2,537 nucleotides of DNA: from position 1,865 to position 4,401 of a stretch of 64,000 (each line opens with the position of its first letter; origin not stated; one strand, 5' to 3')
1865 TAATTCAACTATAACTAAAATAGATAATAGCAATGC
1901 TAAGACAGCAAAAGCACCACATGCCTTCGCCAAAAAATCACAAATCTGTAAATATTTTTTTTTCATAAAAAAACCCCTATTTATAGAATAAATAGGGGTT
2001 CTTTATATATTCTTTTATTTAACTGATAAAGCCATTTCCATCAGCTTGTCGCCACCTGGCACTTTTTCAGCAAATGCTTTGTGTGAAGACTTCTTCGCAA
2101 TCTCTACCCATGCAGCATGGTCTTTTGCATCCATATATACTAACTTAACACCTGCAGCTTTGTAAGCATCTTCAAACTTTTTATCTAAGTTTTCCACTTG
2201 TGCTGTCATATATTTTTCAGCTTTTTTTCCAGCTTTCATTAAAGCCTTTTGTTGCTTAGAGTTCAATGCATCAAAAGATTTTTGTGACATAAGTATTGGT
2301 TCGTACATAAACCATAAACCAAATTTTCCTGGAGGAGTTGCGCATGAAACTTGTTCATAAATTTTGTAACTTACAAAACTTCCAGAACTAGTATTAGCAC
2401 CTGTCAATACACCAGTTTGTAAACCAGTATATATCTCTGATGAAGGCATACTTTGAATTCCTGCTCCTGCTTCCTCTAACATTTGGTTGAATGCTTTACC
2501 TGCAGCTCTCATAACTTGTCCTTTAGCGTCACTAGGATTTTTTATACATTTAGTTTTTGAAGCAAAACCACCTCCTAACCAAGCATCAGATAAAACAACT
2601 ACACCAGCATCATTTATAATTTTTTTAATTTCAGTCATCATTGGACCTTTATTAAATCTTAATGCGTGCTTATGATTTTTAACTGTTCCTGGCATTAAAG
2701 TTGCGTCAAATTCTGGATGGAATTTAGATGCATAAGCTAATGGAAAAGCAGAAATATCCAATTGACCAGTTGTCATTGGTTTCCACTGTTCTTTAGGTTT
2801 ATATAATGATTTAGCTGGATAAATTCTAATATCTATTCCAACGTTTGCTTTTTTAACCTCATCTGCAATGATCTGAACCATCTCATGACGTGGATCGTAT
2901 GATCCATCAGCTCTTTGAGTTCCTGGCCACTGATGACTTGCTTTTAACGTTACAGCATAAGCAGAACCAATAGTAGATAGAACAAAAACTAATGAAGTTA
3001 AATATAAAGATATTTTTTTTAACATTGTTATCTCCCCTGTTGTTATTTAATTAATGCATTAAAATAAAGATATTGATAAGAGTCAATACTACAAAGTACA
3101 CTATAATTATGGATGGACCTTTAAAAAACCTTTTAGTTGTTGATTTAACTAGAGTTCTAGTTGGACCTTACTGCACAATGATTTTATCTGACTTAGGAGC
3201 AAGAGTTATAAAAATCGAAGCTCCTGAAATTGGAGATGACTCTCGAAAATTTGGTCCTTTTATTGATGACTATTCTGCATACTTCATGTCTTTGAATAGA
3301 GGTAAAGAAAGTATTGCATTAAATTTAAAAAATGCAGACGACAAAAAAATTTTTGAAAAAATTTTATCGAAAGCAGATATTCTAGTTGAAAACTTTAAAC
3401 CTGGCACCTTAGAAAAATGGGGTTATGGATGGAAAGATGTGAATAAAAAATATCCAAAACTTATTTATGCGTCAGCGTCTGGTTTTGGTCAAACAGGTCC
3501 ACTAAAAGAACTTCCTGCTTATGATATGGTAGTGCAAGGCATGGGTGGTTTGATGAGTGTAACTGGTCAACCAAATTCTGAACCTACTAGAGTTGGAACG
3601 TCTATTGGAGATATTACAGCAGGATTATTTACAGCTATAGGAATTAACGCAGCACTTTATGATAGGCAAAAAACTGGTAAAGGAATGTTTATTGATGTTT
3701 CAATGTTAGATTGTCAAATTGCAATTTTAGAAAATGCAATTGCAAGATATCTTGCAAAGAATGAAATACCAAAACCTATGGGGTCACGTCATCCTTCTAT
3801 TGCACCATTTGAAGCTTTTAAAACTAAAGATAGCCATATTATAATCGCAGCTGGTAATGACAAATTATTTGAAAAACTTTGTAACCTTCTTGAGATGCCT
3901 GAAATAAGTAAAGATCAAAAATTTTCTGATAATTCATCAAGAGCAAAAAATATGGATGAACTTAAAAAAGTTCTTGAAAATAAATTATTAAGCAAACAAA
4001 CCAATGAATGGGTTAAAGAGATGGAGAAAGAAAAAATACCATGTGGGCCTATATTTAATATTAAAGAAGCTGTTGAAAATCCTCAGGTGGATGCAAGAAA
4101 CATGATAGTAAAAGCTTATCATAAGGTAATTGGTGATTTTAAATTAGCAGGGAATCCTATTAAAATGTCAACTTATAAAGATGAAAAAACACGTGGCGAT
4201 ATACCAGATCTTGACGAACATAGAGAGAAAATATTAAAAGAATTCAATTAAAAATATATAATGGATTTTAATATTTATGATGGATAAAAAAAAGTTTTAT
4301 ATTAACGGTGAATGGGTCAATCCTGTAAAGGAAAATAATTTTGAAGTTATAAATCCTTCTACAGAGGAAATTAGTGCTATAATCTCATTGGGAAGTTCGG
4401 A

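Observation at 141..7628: Candidate sulfonium/acrylate catabolic module: a TRAP transporter divergent from CoA-transferase, ALDH, VOC, homocysteine methyltransferase and a DddQ-like cupin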

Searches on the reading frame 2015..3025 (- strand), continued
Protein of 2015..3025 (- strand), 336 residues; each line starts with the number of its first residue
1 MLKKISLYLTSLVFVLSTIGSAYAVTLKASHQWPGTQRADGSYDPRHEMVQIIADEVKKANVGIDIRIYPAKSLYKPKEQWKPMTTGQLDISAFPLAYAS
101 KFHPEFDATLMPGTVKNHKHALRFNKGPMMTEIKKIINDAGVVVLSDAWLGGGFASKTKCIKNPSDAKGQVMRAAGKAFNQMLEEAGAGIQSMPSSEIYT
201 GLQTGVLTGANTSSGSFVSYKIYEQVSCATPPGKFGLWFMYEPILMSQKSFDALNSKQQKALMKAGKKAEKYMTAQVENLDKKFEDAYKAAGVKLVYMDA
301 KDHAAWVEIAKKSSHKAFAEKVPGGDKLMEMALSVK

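Call 44: find_encoding_contigs(protein=P0271, flank=7000, max_places=1)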
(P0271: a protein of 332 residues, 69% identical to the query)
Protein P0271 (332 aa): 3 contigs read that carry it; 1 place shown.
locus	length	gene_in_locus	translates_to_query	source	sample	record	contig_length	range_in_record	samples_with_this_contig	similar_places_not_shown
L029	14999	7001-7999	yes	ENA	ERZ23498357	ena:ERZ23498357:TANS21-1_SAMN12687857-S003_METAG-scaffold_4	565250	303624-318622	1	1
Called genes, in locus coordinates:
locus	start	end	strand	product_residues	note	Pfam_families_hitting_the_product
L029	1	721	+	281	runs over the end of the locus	PF02463:SMC_N (faint), PF00005:ABC_tran, PF13304:AAA_21 (faint)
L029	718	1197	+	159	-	-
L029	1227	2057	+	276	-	PF01061:ABC2_membrane, PF12679:ABC2_membrane_2, PF12698:ABC2_membrane_3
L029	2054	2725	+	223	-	PF00034:Cytochrom_C, PF13442:Cytochrome_CBB3 (weak)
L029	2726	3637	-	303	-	PF01040:UbiA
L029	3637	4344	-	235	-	PF01209:Ubie_methyltran, PF13489:Methyltransf_23, PF13649:Methyltransf_25, PF13847:Methyltransf_31, PF08241:Methyltransf_11, PF08242:Methyltransf_12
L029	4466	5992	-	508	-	PF00501:AMP-binding, PF13193:AMP-binding_C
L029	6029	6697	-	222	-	PF00392:GntR, PF07729:FCD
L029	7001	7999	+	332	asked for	PF03480:DctP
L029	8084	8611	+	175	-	PF04290:DctQ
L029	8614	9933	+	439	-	PF06808:DctM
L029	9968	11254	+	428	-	PF17408:MCD_N, PF05292:MCD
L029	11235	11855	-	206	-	PF01613:Flavin_Reduct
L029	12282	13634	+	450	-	PF00512:HisKA, PF02518:HATPase_c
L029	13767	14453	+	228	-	PF00072:Response_reg, PF00486:Trans_reg_C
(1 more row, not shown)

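Call 45: find_encoding_contigs(protein=P0264, flank=7000, max_places=1)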
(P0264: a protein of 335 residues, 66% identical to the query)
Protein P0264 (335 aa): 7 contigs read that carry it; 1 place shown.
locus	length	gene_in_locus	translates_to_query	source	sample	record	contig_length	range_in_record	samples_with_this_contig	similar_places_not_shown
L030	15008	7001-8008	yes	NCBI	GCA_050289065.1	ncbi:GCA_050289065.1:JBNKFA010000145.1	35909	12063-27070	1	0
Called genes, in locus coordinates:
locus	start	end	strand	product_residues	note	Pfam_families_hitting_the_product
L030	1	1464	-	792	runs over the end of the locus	PF01804:Penicil_amidase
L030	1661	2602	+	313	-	PF01545:Cation_efflux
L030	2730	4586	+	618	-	PF05496:RuvB_N (faint), PF13191:AAA_16 (faint), PF00004:AAA, PF17862:AAA_lid_3, PF01434:Peptidase_M41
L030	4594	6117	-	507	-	PF00501:AMP-binding, PF13193:AMP-binding_C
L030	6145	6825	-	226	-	PF00392:GntR, PF07729:FCD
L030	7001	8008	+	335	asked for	PF03480:DctP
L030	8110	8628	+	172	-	PF04290:DctQ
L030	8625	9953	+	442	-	PF06808:DctM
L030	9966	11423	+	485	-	PF17408:MCD_N, PF05292:MCD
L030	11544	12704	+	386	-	PF02784:Orn_Arg_deC_N, PF00278:Orn_DAP_Arg_deC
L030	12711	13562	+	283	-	PF12146:Hydrolase_4, PF00561:Abhydrolase_1, PF12697:Abhydrolase_6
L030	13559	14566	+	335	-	PF00561:Abhydrolase_1, PF12146:Hydrolase_4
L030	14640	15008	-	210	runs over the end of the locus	PF00578:AhpC-TSA, PF08534:Redoxin, PF10417:1-cysPrx_C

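Call 79: search_dna_similar(query=window:2015-3025:-, collection=plasmids, mode=protein, max_rows=12, max_evalue=1e-40)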
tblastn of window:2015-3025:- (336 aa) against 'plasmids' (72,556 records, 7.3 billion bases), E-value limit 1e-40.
Records with a match: 82; places in all: 82; records where one place covers at least 80% of the query: 79.
Best place of each record, by identity: <60% 82.
By first word of the organism name: Sinorhizobium 63; Rhizobium 3; Loktanella 2; Tritonibacter 2; Methylobacterium 2; Neorhizobium 1; Ciceribacter 1; Allorhizobium 1; Indioceanicola 1; Rhodobacteraceae 1; and 5 more.
By predicted mobility (MOB-suite, as given by PLSDB): conjugative 60; non-mobilizable 21; mobilizable 1.
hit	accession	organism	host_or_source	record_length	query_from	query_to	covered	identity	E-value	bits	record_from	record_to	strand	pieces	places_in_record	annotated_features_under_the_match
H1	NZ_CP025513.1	Neorhizobium sp. SOG26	Oryza glumipatula,Whole ...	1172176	1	336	100%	55.7%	1e-118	383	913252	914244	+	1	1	none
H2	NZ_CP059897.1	Ciceribacter thiooxidans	mixed culture,soil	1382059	3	336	99%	55.1%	1e-117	380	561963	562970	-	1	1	none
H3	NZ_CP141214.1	Sinorhizobium meliloti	alfalfa,Isolate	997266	14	336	96%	57.0%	8e-118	381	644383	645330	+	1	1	dctP: TRAP transporter substrate-binding protein DctP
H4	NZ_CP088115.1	Sinorhizobium meliloti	cell culture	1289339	14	336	96%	57.0%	3e-117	379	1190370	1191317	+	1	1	none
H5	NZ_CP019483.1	Sinorhizobium meliloti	alfalfa,whole organism,alfalfa nodule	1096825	14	336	96%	57.0%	3e-117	379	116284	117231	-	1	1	record has no annotation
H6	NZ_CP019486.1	Sinorhizobium meliloti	alfalfa,single cell,nitrogen fixing ...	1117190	14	336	96%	57.0%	3e-117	379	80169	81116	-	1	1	record has no annotation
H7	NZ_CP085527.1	Sinorhizobium meliloti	Medicago,cell culture,lupulina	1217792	14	336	96%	57.0%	3e-117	379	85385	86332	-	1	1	none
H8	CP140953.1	Sinorhizobium meliloti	Medicago lupulina,whole organism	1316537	14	336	96%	57.0%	3e-117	379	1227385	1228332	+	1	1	dctP: TRAP transporter substrate-binding protein DctP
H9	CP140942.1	Sinorhizobium meliloti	Medicago lupulina,whole organism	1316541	14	336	96%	57.0%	3e-117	379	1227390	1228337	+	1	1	dctP: TRAP transporter substrate-binding protein DctP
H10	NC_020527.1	Sinorhizobium meliloti 2011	-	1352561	14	336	96%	57.0%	3e-117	379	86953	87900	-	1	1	none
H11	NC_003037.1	Sinorhizobium meliloti 1021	-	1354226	14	336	96%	57.0%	3e-117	379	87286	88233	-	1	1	none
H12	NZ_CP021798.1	Sinorhizobium meliloti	Medicago sativa,Single Cell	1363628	14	336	96%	57.0%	3e-117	379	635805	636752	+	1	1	none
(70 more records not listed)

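Call 80: get_annotated_region(hit=H11, flank=6000)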
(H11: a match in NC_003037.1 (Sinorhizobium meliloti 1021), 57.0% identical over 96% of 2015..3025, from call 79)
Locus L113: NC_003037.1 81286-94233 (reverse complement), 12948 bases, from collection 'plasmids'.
description: Sinorhizobium meliloti 1021 plasmid pSymA, complete sequence
organism: Sinorhizobium meliloti 1021 (NCBI taxid 266834)
taxonomy: Bacteria; Pseudomonadota; Alphaproteobacteria; Hyphomicrobiales; Rhizobiaceae; Sinorhizobium; Sinorhizobium meliloti; Sinorhizobium meliloti 1021
host: -; source: -; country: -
typing (MOB-suite, as given by PLSDB): conjugative; relaxase MOBQ; mating-pair formation MPF_T
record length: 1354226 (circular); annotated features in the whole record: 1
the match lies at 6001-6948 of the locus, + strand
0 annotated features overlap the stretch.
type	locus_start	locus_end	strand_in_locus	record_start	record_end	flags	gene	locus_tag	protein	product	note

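Call 81: get_annotated_region(hit=H3, flank=7000)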
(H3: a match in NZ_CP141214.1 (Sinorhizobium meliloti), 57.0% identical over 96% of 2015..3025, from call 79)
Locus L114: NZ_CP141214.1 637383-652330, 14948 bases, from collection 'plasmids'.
description: Sinorhizobium meliloti strain LMB1 plasmid pB, complete sequence
organism: Sinorhizobium meliloti (NCBI taxid 382)
taxonomy: Bacteria; Pseudomonadota; Alphaproteobacteria; Hyphomicrobiales; Rhizobiaceae; Sinorhizobium; Sinorhizobium meliloti
host: -; source: alfalfa,Isolate; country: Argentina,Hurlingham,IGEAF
typing (MOB-suite, as given by PLSDB): conjugative; relaxase MOBQ; mating-pair formation MPF_T
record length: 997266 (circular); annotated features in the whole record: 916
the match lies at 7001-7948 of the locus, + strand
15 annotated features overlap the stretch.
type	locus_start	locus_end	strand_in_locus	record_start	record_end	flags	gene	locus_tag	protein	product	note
CDS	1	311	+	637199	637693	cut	-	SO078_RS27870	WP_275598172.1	DUF1269 domain-containing protein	-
CDS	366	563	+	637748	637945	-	-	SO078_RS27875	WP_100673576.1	hypothetical protein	-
CDS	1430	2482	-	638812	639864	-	-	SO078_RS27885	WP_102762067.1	AI-2E family transporter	GO:1905887 - autoinducer AI-2 transmembrane transport [Evidence IEA]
CDS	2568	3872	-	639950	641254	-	-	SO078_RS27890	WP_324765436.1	amidohydrolase family protein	-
CDS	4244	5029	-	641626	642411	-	-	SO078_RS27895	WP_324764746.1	class I SAM-dependent methyltransferase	-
CDS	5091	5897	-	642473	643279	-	-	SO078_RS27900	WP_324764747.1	methyltransferase domain-containing protein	-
CDS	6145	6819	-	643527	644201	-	-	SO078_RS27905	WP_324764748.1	GntR family transcriptional regulator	-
CDS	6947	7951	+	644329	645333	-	dctP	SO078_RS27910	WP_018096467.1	TRAP transporter substrate-binding protein DctP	GO:0055085 - transmembrane transport [Evidence IEA]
CDS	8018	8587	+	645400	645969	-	-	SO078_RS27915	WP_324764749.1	TRAP transporter small permease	-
CDS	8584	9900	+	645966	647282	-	-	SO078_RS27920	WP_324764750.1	TRAP transporter large permease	GO:0008643 - carbohydrate transport [Evidence IEA]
CDS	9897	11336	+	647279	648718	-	-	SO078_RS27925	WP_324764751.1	malonyl-CoA decarboxylase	-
CDS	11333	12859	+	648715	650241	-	-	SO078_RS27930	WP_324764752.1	malonyl-CoA synthase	-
CDS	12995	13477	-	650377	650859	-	greA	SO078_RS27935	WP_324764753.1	transcription elongation factor GreA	GO:0032784 - regulation of DNA-templated transcription elongation [Evidence IEA]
CDS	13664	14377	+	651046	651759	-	-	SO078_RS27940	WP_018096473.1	DUF6065 family protein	-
CDS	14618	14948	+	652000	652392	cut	-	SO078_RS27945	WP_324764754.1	hypothetical protein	-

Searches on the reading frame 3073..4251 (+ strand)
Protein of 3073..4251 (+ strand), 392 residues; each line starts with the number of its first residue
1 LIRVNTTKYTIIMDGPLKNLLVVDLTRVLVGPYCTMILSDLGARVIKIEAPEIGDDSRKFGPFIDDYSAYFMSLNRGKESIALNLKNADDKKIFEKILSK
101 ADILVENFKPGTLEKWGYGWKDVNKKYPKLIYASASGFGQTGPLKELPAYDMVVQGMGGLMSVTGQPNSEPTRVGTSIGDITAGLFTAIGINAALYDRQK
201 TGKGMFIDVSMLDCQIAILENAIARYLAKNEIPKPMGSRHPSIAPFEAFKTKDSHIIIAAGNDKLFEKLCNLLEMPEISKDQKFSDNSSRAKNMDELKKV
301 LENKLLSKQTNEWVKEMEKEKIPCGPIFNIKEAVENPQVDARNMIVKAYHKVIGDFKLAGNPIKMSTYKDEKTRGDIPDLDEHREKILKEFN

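Call 3: search_protein_families(library=pfam, proteins=[window:3073-4251:+])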
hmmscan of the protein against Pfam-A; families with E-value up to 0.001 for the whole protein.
window:3073-4251:+ (392 aa): 1 family
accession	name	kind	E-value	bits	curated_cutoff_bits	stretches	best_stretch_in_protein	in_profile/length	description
PF02515.22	CoA_transf_3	-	7.5e-125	417.3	23.3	1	17-384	1-366/366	CoA-transferase family III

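Call 4: search_protein_families(library=ncbifam, proteins=[window:3073-4251:+])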
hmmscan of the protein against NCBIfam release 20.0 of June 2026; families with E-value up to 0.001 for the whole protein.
window:3073-4251:+ (392 aa): 7 families
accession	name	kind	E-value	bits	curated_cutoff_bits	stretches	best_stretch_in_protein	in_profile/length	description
NF008511.0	PRK11430.1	equivalog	3.4e-126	421.4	522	1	14-391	7-379/381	CoA:oxalate CoA-transferase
NF052585.1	SucGlutTfsCaiB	equivalog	1.4e-102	343.3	750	1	14-391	5-388/394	succinate--glutarate CoA-transferase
NF041294.1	Scnl_mescCoAtase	equivalog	1.8e-97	326.9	700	1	16-389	3-381/381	succinyl-CoA:mesaconate CoA-transferase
NF003809.0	PRK05398.1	subfamily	3.2e-83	279.6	442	2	15-217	3-206/416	formyl-CoA transferase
TIGR03253.1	oxalate_frc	equivalog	4.8e-82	275.9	504.2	2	16-215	3-203/416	formyl-CoA transferase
NF002914.1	PRK03525.1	equivalog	1.2e-35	123.2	413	1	15-347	8-338/400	L-carnitine CoA-transferase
TIGR04253.1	mesacon_CoA_iso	equivalog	8.7e-16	57.9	725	1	17-390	3-382/403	2-methylfumaryl-CoA isomerase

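Call 24: search_solved_structures(query=window:3112-4251:+, max_evalue=1e-20)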
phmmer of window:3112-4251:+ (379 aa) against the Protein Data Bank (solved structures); distinct sequences matched with E-value up to 1e-20: 30.
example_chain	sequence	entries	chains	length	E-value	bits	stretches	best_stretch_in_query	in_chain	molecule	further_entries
4hl6_A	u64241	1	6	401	4e-111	375.1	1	2-378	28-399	Uncharacterized protein YfdE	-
9br6_A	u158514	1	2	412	6.4e-93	315.2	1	3-377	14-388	Succinate--hydroxymethylglutarate CoA-transferase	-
9br7_A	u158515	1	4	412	2.3e-92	313.4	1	3-377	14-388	Succinate--hydroxymethylglutarate CoA-transferase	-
4ed9_A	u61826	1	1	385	5.3e-86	292.4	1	3-371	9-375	CAIB/BAIF family protein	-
10uh_A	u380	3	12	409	1.7e-78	267.7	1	3-345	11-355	Formyl-coenzyme a transferase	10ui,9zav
2vjp_A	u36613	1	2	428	3.1e-53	184.6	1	3-206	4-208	FORMYL-COENZYME A TRANSFERASE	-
2vjo_A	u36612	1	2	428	8.2e-53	183.2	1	3-206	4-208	FORMYL-COENZYME A TRANSFERASE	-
1t4c_A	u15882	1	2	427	1.1e-52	182.8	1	3-206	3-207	Formyl-CoA:oxalate CoA-transferase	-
1p5h_A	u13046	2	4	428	1.1e-52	182.8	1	3-206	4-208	Formyl-coenzyme A transferase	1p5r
2vjk_A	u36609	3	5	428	1.1e-52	182.8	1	3-206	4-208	FORMYL-COENZYME A TRANSFERASE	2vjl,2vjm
2vjn_A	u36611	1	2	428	1.1e-52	182.8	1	3-206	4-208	FORMYL-COENZYME A TRANSFERASE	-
2vjq_A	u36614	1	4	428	1.6e-52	182.3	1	3-206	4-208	FORMYL-COENZYME A TRANSFERASE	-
1vgr_A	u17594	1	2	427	4e-52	181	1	3-206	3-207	Formyl-coenzyme A transferase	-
1t3z_A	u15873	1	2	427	7.6e-52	180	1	3-206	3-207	Formyl-coenzyme A transferase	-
2vjm_B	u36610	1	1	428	1.1e-51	179.5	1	3-206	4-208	FORMYL-COENZYME A TRANSFERASE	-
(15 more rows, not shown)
